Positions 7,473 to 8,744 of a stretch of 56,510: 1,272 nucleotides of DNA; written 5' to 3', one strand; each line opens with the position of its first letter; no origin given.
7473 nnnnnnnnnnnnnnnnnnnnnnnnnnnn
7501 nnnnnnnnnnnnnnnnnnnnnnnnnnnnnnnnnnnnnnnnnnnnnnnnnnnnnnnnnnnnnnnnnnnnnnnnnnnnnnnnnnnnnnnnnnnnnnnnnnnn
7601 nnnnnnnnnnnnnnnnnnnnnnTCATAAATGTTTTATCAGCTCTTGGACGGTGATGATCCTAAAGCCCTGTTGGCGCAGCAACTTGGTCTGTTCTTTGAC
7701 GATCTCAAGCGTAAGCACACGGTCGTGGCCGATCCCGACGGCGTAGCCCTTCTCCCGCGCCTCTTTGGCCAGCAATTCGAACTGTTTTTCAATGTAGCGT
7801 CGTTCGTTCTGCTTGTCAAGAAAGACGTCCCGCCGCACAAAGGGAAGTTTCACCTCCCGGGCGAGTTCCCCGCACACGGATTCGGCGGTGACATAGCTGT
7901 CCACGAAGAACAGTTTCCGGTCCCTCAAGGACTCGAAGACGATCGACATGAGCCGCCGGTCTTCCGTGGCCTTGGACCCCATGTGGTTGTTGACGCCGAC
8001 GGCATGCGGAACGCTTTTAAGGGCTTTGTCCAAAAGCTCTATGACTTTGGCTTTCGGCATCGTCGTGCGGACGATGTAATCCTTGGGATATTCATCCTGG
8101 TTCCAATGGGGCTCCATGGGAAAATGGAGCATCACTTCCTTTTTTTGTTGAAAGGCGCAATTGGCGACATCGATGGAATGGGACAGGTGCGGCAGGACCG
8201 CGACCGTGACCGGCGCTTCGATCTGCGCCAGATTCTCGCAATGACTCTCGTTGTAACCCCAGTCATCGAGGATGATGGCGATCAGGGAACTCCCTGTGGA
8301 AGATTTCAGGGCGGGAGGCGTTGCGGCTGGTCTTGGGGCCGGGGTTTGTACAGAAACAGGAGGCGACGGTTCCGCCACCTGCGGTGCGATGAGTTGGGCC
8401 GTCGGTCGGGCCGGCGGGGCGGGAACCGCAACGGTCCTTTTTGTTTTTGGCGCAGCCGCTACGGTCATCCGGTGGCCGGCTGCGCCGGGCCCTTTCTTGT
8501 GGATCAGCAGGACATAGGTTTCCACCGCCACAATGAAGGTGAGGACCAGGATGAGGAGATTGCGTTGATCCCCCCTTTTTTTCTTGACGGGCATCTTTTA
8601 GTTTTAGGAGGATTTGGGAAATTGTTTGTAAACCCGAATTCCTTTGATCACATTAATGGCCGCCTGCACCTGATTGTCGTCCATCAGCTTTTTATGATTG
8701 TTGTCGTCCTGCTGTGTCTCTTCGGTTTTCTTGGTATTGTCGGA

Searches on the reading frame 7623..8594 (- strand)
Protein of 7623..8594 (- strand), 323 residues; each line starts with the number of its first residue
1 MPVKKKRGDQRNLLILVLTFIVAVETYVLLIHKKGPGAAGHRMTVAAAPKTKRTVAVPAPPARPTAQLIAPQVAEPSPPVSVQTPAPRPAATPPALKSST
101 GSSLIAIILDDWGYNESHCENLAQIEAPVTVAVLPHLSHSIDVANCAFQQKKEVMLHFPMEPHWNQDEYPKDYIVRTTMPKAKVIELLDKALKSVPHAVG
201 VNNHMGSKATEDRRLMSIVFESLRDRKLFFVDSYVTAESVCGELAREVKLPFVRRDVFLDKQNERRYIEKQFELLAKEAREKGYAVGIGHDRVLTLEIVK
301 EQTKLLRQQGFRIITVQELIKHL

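Call 76: search_protein_families(library=pfam, proteins=[window:7623-8594:-], max_evalue=0.001)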
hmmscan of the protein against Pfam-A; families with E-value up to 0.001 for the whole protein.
window:7623-8594:- (323 aa): 1 family
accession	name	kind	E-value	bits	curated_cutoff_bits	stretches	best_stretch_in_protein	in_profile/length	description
PF04748.18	Polysacc_deac_2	-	2e-68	230.1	27.5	1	107-319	1-211/212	Divergent polysaccharide deacetylase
